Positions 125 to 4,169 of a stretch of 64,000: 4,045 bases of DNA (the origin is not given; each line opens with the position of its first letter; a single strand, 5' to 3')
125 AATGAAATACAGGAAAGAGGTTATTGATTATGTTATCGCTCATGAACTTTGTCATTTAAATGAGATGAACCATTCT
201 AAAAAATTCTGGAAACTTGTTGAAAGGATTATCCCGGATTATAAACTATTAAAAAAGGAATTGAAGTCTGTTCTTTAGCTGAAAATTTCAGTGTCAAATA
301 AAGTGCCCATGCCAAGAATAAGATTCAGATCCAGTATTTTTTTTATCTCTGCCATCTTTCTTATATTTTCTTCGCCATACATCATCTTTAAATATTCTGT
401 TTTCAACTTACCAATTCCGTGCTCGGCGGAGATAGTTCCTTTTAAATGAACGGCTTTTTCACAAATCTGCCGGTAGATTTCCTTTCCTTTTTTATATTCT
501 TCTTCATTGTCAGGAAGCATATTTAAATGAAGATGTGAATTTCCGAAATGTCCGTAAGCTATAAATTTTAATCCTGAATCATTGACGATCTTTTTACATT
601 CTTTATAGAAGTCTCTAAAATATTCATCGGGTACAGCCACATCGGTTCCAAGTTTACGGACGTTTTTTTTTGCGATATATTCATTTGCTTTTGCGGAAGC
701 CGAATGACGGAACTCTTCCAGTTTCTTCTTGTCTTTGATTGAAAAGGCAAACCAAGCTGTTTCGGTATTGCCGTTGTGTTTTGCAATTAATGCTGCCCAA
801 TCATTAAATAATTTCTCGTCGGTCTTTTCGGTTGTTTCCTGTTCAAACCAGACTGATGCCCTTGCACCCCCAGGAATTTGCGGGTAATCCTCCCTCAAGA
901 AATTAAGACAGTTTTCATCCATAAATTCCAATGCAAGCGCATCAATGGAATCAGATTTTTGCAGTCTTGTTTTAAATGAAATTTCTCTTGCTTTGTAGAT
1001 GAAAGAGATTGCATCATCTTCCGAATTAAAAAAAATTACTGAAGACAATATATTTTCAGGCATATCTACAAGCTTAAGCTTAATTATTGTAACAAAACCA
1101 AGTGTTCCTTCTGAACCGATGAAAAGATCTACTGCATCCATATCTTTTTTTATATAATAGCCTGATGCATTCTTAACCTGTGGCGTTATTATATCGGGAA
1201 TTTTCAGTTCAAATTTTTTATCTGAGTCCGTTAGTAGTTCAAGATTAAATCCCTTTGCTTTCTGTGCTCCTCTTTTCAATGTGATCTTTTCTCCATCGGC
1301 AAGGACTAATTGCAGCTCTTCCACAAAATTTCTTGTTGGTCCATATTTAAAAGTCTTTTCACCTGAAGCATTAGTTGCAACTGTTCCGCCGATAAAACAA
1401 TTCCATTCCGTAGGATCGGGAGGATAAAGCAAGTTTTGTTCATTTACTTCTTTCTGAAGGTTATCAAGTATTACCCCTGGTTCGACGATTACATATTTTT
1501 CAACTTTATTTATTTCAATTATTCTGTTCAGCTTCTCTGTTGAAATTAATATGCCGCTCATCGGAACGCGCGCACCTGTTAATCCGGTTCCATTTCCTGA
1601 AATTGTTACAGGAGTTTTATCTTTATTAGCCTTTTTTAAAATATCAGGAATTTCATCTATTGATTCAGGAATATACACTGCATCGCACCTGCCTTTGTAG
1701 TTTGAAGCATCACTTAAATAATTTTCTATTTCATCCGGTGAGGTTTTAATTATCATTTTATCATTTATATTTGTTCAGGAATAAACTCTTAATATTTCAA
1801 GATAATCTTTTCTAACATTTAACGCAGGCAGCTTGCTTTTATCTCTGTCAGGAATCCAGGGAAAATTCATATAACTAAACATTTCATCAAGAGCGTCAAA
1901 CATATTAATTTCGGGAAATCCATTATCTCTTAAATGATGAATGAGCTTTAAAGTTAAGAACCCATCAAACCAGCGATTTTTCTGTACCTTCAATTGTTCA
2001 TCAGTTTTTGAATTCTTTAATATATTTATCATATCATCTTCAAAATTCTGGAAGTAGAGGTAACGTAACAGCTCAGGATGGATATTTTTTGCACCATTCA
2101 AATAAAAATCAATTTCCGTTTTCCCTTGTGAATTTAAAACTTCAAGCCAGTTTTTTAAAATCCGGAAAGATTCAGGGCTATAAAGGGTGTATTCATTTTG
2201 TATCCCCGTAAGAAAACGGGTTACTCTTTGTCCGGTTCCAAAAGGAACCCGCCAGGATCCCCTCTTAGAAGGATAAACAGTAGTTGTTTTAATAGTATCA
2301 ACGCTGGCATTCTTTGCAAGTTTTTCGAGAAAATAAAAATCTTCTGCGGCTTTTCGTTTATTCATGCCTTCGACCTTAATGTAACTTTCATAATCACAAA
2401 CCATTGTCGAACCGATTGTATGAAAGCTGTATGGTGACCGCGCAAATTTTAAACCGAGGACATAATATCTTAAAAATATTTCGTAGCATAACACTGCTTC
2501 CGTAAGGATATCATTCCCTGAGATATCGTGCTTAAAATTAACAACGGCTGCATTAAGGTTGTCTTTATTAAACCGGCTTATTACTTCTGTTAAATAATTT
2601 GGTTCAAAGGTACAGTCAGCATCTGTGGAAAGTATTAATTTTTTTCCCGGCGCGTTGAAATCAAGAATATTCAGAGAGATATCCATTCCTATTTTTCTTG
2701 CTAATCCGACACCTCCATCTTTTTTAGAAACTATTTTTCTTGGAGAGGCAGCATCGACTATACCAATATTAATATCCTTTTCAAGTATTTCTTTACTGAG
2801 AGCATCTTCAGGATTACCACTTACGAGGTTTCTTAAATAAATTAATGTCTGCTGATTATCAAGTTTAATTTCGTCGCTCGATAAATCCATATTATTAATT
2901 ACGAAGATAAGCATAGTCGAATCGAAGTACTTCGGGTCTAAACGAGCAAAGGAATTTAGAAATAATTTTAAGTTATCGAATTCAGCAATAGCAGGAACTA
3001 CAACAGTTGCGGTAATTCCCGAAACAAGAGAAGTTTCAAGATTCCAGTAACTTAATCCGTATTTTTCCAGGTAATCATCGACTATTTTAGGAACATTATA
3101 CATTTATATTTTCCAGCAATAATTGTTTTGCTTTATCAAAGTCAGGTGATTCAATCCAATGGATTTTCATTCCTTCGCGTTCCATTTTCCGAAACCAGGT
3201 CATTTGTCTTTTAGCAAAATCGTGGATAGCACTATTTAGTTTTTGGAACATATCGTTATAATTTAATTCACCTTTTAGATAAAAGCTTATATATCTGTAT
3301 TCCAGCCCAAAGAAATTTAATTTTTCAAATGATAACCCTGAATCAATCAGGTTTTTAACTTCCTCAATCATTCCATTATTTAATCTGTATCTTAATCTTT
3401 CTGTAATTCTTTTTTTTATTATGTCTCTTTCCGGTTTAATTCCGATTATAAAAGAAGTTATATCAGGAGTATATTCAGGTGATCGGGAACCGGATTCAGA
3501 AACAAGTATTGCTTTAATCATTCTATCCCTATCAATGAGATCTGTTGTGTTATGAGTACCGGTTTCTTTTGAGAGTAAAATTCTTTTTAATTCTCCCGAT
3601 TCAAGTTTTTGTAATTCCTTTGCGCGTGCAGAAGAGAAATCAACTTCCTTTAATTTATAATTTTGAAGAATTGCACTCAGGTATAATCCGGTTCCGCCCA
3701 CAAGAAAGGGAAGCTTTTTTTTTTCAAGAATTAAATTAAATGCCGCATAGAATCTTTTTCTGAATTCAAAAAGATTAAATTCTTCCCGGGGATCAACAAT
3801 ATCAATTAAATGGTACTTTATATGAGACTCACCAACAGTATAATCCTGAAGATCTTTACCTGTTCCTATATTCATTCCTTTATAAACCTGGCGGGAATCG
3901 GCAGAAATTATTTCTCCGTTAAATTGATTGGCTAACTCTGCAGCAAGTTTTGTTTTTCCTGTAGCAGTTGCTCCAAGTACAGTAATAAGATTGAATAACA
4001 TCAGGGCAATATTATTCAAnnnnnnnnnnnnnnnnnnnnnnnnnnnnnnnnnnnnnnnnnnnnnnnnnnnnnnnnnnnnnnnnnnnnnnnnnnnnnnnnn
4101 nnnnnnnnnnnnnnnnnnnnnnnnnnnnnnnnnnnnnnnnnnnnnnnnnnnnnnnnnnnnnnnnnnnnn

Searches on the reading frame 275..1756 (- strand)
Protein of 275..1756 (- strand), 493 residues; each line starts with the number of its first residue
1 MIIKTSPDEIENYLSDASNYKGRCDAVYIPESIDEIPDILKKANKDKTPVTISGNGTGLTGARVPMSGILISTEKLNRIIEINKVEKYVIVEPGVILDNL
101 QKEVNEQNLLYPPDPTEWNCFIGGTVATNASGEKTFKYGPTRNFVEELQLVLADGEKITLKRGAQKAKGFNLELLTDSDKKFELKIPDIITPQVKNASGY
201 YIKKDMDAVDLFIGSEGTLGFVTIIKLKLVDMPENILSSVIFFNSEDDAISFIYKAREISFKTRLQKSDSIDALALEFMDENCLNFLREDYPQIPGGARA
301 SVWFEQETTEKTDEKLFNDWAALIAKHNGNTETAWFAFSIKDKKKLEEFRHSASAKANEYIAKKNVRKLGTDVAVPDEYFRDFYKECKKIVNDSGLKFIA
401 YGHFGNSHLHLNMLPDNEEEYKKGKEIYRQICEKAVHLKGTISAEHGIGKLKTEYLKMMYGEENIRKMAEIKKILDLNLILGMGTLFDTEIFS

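Call 36: search_protein_families(library=pfam, proteins=[window:275-1756:-], max_evalue=0.00001)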
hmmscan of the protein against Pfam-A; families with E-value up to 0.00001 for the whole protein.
window:275-1756:- (493 aa): 2 families
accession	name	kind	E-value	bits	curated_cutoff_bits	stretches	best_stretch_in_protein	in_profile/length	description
PF02913.24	FAD-oxidase_C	-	5.9e-37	128.1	21.2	1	267-481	26-243/248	FAD linked oxidases, C-terminal domain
PF01565.28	FAD_binding_4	-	6.3e-36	123.6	26.4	1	25-160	2-138/139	FAD binding domain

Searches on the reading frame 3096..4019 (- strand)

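Call 36: search_protein_families(library=pfam, proteins=[window:3096-4019:-], max_evalue=0.00001)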
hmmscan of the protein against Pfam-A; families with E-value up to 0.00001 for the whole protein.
window:3096-4019:- (307 aa): 2 families
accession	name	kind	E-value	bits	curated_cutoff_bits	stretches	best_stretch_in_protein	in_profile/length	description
PF01715.23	IPPT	-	6.9e-52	177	23.6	1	44-278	1-242/243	IPP transferase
PF01745.22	IPT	-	9.7e-06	25.6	20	0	11-58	3-50/233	Isopentenyl transferase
